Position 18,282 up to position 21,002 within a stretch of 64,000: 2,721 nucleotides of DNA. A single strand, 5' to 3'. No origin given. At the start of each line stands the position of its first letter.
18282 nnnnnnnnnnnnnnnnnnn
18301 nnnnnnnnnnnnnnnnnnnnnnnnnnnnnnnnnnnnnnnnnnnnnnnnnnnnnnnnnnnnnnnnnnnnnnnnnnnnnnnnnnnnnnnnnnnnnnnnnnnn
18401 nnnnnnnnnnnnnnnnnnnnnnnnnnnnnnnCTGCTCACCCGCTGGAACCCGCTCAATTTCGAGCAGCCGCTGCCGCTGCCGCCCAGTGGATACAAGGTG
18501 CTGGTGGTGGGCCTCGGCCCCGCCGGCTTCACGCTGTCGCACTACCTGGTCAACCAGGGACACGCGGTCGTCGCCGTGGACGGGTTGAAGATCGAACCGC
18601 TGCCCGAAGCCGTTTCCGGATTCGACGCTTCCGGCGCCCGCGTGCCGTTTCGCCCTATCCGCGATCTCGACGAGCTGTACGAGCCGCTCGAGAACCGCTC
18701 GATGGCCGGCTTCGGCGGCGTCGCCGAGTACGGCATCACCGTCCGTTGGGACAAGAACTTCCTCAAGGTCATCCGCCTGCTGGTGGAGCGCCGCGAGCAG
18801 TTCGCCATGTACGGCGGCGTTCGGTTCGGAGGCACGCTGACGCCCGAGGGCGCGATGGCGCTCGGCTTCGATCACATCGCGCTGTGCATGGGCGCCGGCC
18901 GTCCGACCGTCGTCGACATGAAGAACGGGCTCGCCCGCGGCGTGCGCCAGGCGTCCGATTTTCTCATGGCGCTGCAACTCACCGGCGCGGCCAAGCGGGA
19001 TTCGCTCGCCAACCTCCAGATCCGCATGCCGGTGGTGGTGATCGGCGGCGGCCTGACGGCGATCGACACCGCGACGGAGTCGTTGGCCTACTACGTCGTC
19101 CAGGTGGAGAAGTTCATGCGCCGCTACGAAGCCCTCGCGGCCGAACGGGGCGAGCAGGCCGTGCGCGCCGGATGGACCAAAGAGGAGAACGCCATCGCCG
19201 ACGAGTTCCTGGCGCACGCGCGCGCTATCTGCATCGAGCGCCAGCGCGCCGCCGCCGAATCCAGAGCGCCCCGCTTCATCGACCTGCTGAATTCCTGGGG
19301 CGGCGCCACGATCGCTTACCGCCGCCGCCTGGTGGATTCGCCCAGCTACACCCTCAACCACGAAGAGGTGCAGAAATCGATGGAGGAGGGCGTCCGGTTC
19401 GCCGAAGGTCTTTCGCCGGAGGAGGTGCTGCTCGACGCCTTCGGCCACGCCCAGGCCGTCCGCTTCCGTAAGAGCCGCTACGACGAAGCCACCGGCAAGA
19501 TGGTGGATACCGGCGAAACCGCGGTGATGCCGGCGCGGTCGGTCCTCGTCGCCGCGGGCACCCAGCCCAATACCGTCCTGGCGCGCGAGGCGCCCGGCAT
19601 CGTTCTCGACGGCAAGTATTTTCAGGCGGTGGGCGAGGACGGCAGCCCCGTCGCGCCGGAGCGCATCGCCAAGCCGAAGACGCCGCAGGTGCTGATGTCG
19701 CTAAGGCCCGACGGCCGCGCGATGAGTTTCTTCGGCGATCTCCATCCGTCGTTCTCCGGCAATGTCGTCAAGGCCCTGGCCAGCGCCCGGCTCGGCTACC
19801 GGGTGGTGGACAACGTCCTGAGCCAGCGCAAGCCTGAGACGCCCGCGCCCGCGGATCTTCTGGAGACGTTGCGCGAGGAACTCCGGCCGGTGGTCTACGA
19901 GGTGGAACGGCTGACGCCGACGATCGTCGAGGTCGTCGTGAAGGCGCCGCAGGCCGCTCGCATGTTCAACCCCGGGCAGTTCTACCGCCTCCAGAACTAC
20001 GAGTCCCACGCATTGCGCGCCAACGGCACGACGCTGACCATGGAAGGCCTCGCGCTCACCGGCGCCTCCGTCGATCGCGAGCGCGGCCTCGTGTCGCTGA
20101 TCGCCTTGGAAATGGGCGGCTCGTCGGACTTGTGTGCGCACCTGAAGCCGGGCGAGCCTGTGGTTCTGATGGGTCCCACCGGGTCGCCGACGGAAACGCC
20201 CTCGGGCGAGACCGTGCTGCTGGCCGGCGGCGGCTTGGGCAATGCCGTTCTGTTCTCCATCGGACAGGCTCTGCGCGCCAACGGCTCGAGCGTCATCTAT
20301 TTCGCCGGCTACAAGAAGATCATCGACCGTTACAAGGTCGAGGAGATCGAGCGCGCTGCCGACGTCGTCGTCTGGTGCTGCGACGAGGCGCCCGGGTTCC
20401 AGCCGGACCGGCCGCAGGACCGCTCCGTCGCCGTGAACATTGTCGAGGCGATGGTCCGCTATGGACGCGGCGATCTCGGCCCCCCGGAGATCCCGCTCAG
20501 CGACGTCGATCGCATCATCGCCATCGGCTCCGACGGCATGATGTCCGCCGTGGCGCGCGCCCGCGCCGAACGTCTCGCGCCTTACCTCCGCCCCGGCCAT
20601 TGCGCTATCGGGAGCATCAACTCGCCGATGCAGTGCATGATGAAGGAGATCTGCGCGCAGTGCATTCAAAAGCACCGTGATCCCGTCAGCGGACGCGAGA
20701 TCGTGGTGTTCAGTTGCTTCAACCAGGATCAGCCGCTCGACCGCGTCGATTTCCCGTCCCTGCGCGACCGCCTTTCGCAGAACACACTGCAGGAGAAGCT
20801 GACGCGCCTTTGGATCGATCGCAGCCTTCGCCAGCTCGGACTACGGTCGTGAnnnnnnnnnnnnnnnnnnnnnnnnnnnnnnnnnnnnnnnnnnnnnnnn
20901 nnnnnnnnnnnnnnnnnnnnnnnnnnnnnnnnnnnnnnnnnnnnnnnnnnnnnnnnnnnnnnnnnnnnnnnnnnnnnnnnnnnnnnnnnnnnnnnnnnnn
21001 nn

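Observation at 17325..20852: Large GltD/NfnB-like + PyrK-like oxidoreductase interrupted by one in-frame TAG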

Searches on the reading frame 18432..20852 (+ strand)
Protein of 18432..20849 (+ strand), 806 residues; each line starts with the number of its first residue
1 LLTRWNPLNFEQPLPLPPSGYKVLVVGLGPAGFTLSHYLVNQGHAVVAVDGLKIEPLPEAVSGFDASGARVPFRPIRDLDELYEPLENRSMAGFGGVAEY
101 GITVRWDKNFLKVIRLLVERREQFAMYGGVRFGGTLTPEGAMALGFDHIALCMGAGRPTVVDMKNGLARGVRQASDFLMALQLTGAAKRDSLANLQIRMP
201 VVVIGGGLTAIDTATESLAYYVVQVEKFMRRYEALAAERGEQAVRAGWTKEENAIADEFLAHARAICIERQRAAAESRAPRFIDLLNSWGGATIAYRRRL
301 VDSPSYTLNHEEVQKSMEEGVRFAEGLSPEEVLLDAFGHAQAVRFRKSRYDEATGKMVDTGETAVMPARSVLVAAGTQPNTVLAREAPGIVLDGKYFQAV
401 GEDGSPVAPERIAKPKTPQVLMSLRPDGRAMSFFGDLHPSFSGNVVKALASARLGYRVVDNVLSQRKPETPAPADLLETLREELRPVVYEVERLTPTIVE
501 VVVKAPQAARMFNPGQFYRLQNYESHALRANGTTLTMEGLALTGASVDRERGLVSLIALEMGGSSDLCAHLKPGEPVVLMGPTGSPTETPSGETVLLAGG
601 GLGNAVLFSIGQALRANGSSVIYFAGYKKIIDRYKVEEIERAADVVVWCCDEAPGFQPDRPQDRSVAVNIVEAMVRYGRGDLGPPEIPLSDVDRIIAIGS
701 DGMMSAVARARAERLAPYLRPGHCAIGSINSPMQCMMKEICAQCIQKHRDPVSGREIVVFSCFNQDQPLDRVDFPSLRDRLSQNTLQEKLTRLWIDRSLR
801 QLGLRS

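Call 5: search_protein_families(library=pfam, proteins=[window:18432-20849:+], max_evalue=0.01)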
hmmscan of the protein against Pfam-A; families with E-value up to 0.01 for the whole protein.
window:18432-20849:+ (806 aa): 2 families
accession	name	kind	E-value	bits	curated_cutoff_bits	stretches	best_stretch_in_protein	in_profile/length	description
PF07992.20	Pyr_redox_2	-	8.7e-10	38.9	26.1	1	21-223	1-169/291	Pyridine nucleotide-disulphide oxidoreductase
PF21799.2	MurD-like_N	-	0.0029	18.3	27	0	22-53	2-33/88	Mur ligase MurD-like, N-terminal domain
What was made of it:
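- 18498..20852 (+): 3' part of the interrupted gene. It encodes the FAD/NAD(P)-binding NfnB-like domains (first Rossmann motif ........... at 18498-18530, second at 19032-19067), then the NfnA/PyrK-like FAD/NAD module (from about 19884) with a C-terminal Cys cluster (20634-20732), and ends at stop TGA 20850-20852. The deposit annotates it as KIT09_17320 (784 aa, start GTG 18498). Pfam Pyr_redox_2 hits (call 5).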

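Call 6: search_protein_families(library=ncbifam, proteins=[window:18432-20849:+], max_evalue=0.01)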
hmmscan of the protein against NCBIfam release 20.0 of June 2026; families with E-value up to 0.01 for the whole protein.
window:18432-20849:+ (806 aa): 22 families
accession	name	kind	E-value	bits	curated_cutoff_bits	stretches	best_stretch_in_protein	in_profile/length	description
NF005128.0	PRK06567.1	equivalog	8.8e-154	513.8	1072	3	1-357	364-693/1031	putative bifunctional glutamate synthase subunit beta/2-polyprenylphenol hydroxylase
NF009414.0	PRK12778.1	equivalog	4e-34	117.9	1103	3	490-628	6-134/752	bifunctional dihydroorotate dehydrogenase B NAD binding subunit/NADPH-dependent glutamate synthase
NF009413.0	PRK12775.1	equivalog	6.5e-23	80.5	1895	3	94-253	465-623/1006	putative trifunctional 2-polyprenylphenol hydroxylase/glutamate synthase subunit beta/ferritin domain-containing protein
TIGR01316.1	gltA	equivalog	1.5e-21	76.8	471.75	2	94-242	168-315/449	NADPH-dependent glutamate synthase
NF009409.0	PRK12770.1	subfamily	6.4e-20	71.5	343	3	145-236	119-211/360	putative glutamate synthase subunit beta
NF009415.0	PRK12779.1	equivalog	4.3e-19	67.9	1519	2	490-645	655-803/944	putative bifunctional glutamate synthase subunit beta/2-polyprenylphenol hydroxylase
NF009410.0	PRK12771.1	subfamily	1.2e-17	63.7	516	2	95-398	174-401/566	NAD(P)-binding protein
NF004862.0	PRK06222.1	subfamily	3e-17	63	220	1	489-653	5-159/281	sulfide/dihydroorotate dehydrogenase-like FAD/NAD-binding protein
NF009408.0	PRK12769.1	equivalog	5.7e-12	44.6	1003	2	293-394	496-599/659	formate-dependent uric acid utilization protein AegA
NF000799.0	PRK00054.1-4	equivalog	1.1e-11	44.4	314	1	488-655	9-171/258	dihydroorotate dehydrogenase electron transfer subunit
TIGR01318.1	gltD_gamma_fam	subfamily_domain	1.1e-11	44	482.95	2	293-393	310-412/467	glutamate synthase, small subunit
TIGR03315.1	Se_ygfK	equivalog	2.5e-11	41.8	835.3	1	291-401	693-797/1012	putative selenate reductase subunit YgfK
NF009454.0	PRK12814.1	equivalog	2.3e-10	39.5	916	2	131-240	265-366/657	putative NADPH-dependent glutamate synthase small subunit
TIGR01317.1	GOGAT_sm_gam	subfamily_domain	5.1e-08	32.2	447.7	1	94-228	178-313/485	glutamate synthase small subunit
NF000796.0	PRK00054.1-1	equivalog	4e-06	26.3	224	1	561-654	60-152/254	dihydroorotate dehydrogenase electron transfer subunit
NF000797.0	PRK00054.1-2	equivalog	6.5e-06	25.6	270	1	488-650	19-174/267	dihydroorotate dehydrogenase electron transfer subunit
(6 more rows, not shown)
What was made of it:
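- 18498..20852 (+): NF005128 is matched from profile position 364, and PRK12778 and PRK06222 also hit (call 6).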

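Call 10: find_encoding_contigs(protein=window:18498-20852:+, flank=10000, max_places=6)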
Protein window:18498-20852:+ (784 aa): no gene with exactly this product is on record in the collection.
